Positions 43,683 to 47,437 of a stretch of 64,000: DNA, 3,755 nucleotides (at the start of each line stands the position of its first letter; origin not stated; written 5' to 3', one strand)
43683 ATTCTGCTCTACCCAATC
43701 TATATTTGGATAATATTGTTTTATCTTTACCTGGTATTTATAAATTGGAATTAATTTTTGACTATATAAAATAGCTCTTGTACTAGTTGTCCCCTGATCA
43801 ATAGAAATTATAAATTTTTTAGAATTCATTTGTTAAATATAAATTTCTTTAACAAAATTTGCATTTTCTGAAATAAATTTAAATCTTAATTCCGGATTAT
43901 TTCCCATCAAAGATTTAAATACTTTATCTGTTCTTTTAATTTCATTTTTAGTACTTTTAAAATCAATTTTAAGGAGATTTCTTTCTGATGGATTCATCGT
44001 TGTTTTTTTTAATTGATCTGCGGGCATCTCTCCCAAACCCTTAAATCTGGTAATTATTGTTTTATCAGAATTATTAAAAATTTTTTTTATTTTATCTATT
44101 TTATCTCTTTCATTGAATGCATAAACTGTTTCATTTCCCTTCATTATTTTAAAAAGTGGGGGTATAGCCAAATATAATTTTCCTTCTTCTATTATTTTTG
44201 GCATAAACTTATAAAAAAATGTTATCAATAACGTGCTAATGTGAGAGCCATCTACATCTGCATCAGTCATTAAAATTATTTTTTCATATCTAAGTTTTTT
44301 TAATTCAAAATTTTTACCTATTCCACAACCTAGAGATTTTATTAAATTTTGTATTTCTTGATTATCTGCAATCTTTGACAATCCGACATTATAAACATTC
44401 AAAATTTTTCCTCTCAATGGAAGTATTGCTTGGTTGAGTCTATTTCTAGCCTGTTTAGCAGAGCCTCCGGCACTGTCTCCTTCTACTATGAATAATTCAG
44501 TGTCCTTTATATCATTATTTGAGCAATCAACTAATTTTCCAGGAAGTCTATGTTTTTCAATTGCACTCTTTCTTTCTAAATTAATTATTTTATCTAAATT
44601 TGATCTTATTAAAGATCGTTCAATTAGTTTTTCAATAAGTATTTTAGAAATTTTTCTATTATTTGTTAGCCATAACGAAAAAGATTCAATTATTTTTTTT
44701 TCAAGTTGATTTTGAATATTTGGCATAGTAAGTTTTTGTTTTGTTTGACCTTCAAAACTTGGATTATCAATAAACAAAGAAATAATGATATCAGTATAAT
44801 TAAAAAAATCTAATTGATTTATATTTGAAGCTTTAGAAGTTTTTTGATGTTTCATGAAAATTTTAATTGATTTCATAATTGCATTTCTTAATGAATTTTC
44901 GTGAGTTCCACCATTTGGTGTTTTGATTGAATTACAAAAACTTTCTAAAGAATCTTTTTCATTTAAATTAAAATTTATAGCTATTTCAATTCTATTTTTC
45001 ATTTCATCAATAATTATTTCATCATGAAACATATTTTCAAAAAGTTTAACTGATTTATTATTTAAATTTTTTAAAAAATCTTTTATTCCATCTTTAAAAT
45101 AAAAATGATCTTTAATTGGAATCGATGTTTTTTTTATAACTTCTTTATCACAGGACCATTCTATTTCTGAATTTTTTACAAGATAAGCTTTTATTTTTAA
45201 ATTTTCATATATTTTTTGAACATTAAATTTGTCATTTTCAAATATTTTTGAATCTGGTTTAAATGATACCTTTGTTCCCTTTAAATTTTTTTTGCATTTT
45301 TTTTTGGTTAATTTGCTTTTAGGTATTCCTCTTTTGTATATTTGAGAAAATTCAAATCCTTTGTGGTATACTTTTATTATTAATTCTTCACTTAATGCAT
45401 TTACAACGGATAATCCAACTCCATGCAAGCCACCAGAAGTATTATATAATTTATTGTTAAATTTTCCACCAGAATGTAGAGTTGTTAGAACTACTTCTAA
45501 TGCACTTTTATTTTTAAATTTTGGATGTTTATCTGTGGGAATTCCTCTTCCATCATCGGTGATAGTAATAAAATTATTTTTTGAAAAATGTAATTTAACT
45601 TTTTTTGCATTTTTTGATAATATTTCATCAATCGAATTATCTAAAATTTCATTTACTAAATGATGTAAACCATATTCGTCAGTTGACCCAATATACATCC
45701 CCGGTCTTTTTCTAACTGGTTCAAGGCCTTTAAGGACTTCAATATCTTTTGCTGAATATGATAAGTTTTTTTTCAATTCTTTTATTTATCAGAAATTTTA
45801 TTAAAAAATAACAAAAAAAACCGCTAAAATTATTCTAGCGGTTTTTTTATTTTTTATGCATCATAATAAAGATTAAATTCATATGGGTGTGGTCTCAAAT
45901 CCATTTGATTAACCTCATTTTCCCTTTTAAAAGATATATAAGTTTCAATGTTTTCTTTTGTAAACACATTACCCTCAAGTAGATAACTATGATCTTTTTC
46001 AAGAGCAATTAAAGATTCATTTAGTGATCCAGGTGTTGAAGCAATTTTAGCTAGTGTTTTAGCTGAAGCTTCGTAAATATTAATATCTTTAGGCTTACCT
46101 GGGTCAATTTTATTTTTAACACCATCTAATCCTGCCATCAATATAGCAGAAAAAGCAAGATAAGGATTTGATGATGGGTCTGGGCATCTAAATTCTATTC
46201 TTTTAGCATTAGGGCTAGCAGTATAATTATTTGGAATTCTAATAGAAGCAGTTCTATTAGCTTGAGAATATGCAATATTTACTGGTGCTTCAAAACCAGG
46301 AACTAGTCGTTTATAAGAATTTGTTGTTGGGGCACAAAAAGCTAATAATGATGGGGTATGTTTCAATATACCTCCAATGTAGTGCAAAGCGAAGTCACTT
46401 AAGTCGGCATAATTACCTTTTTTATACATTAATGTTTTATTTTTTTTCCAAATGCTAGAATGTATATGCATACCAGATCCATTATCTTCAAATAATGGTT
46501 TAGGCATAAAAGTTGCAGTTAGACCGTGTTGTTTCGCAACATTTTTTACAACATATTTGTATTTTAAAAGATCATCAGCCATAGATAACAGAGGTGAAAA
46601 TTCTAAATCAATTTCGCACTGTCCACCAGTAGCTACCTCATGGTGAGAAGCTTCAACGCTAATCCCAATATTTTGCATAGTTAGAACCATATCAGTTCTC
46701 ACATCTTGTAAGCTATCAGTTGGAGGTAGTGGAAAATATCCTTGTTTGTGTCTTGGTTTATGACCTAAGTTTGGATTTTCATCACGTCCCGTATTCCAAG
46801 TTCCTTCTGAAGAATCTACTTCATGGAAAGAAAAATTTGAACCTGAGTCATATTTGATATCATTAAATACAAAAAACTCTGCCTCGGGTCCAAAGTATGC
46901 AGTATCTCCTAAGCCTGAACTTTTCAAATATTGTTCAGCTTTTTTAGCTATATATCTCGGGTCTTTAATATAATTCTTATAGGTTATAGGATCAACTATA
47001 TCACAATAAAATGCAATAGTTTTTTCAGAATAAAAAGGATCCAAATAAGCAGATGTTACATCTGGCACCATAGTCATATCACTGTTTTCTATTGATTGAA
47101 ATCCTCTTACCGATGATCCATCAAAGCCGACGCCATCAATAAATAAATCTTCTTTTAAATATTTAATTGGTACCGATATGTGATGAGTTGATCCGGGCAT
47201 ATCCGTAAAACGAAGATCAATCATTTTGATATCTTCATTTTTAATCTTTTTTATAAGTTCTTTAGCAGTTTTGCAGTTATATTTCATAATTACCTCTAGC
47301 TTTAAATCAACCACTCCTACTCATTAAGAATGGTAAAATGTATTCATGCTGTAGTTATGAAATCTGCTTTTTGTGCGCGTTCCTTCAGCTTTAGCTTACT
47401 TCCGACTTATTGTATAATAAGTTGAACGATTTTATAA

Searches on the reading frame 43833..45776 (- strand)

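Call 60: search_protein_families(library=ncbifam, proteins=[window:43833-45776:-], max_evalue=1e-10)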
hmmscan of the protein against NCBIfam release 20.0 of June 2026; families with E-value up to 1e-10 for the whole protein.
window:43833-45776:- (647 aa): 5 families
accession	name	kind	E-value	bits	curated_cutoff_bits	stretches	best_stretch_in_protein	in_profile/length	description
NF004189.0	PRK05644.1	subfamily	1e-212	707.9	740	1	3-645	6-639/641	DNA gyrase subunit B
TIGR01059.1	gyrB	equivalog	5.6e-203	675.9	882.4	1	7-645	1-637/639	DNA topoisomerase (ATP-hydrolyzing) subunit B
NF011501.0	PRK14939.1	subfamily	3.5e-201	670.7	796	2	3-557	6-554/803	DNA gyrase subunit B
TIGR01055.1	parE_Gneg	equivalog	3e-194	647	723.35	1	6-639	3-622/625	DNA topoisomerase IV subunit B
TIGR01058.1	parE_Gpos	equivalog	1.6e-176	588.4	899.95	1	1-642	1-630/637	DNA topoisomerase IV subunit B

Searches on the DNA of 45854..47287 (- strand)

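Call 15: search_rna_families(sources=[L003, L004, L005, L006, L007, L008, L009, L010, L011, L012, L013, L014, L015, L016, L017, L063, L072, L074, L075, L077], threshold=gathering)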
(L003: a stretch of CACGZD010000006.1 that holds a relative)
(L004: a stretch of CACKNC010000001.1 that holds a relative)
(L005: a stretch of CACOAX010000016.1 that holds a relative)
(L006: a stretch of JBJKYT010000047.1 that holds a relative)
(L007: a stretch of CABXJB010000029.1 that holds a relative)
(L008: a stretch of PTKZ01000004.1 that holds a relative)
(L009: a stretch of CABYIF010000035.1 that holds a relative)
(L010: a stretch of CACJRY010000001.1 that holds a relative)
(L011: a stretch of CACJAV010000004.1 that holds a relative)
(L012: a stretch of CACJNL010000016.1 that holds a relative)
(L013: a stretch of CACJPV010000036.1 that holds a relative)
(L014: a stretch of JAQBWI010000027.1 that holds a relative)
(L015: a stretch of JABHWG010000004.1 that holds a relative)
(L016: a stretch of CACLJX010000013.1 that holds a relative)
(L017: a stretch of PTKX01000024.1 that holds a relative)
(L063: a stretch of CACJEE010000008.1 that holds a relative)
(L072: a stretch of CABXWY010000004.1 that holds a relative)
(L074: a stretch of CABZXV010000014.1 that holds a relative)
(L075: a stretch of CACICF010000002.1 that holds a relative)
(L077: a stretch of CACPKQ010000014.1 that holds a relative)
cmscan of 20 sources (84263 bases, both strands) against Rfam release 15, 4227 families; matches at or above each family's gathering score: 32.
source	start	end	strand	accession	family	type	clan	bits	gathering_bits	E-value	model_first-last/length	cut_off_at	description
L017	1296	1349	+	RF01739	Glutamine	Cis-reg; riboswitch;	-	66.4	35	2.2e-12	1-53/53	no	Glutamine riboswitch aptamer (glnA leader)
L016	1366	1416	+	RF01739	Glutamine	Cis-reg; riboswitch;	-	65.3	35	4.4e-12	1-53/53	no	Glutamine riboswitch aptamer (glnA leader)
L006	1365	1417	+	RF01739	Glutamine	Cis-reg; riboswitch;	-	65.2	35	4.6e-12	1-53/53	no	Glutamine riboswitch aptamer (glnA leader)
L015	1366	1416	+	RF01739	Glutamine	Cis-reg; riboswitch;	-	64.6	35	6.8e-12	1-53/53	no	Glutamine riboswitch aptamer (glnA leader)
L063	1360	1410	+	RF01739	Glutamine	Cis-reg; riboswitch;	-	64.5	35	7e-12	1-53/53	no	Glutamine riboswitch aptamer (glnA leader)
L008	1365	1415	+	RF01739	Glutamine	Cis-reg; riboswitch;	-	63.8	35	1.2e-11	1-53/53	no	Glutamine riboswitch aptamer (glnA leader)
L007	129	180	+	RF01739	Glutamine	Cis-reg; riboswitch;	-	63.7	35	1.2e-11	1-53/53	no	Glutamine riboswitch aptamer (glnA leader)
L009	1359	1415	+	RF01739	Glutamine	Cis-reg; riboswitch;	-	63.7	35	1.2e-11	1-53/53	no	Glutamine riboswitch aptamer (glnA leader)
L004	1364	1414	+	RF01739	Glutamine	Cis-reg; riboswitch;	-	63.6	35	1.3e-11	1-53/53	no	Glutamine riboswitch aptamer (glnA leader)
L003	1365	1417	+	RF01739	Glutamine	Cis-reg; riboswitch;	-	62.9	35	2e-11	1-53/53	no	Glutamine riboswitch aptamer (glnA leader)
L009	1295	1346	+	RF01739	Glutamine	Cis-reg; riboswitch;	-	62.5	35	2.5e-11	1-53/53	no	Glutamine riboswitch aptamer (glnA leader)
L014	1363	1416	+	RF01739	Glutamine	Cis-reg; riboswitch;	-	61.9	35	3.7e-11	1-53/53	no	Glutamine riboswitch aptamer (glnA leader)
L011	1362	1417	+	RF01739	Glutamine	Cis-reg; riboswitch;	-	61.7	35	4.4e-11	1-53/53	no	Glutamine riboswitch aptamer (glnA leader)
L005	1295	1347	+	RF01739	Glutamine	Cis-reg; riboswitch;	-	61.3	35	5.6e-11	1-53/53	no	Glutamine riboswitch aptamer (glnA leader)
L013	310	365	+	RF01739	Glutamine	Cis-reg; riboswitch;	-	60.3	35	1e-10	1-53/53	no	Glutamine riboswitch aptamer (glnA leader)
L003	1294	1352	+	RF01739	Glutamine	Cis-reg; riboswitch;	-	60.1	35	1.2e-10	1-53/53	no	Glutamine riboswitch aptamer (glnA leader)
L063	1289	1347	+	RF01739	Glutamine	Cis-reg; riboswitch;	-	59.9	35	1.4e-10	1-53/53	no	Glutamine riboswitch aptamer (glnA leader)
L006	1294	1352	+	RF01739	Glutamine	Cis-reg; riboswitch;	-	59.6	35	1.6e-10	1-53/53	no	Glutamine riboswitch aptamer (glnA leader)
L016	1293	1353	+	RF01739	Glutamine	Cis-reg; riboswitch;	-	59.3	35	2e-10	1-53/53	no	Glutamine riboswitch aptamer (glnA leader)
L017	1362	1412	+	RF01739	Glutamine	Cis-reg; riboswitch;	-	59.1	35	2.3e-10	1-53/53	no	Glutamine riboswitch aptamer (glnA leader)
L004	1292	1351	+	RF01739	Glutamine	Cis-reg; riboswitch;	-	58.7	35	2.9e-10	1-53/53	no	Glutamine riboswitch aptamer (glnA leader)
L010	1361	1417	+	RF01739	Glutamine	Cis-reg; riboswitch;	-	58.6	35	3.2e-10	1-53/53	no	Glutamine riboswitch aptamer (glnA leader)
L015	1293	1353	+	RF01739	Glutamine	Cis-reg; riboswitch;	-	58.5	35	3.4e-10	1-53/53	no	Glutamine riboswitch aptamer (glnA leader)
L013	237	297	+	RF01739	Glutamine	Cis-reg; riboswitch;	-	58.1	35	4.2e-10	1-53/53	no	Glutamine riboswitch aptamer (glnA leader)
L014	1291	1350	+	RF01739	Glutamine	Cis-reg; riboswitch;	-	57.9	35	4.9e-10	1-53/53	no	Glutamine riboswitch aptamer (glnA leader)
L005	1360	1414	+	RF01739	Glutamine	Cis-reg; riboswitch;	-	57.2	35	7.7e-10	1-53/53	no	Glutamine riboswitch aptamer (glnA leader)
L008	1292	1352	+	RF01739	Glutamine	Cis-reg; riboswitch;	-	56.9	35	8.9e-10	1-53/53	no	Glutamine riboswitch aptamer (glnA leader)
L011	1289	1349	+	RF01739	Glutamine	Cis-reg; riboswitch;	-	56.5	35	1.2e-09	1-53/53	no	Glutamine riboswitch aptamer (glnA leader)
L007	56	116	+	RF01739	Glutamine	Cis-reg; riboswitch;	-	56.2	35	1.4e-09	1-53/53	no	Glutamine riboswitch aptamer (glnA leader)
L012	1352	1417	+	RF01739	Glutamine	Cis-reg; riboswitch;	-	55.7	35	1.9e-09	1-53/53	no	Glutamine riboswitch aptamer (glnA leader)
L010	1289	1348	+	RF01739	Glutamine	Cis-reg; riboswitch;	-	54.7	35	3.6e-09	1-53/53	no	Glutamine riboswitch aptamer (glnA leader)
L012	1280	1339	+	RF01739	Glutamine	Cis-reg; riboswitch;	-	54.7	35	3.6e-09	1-53/53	no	Glutamine riboswitch aptamer (glnA leader)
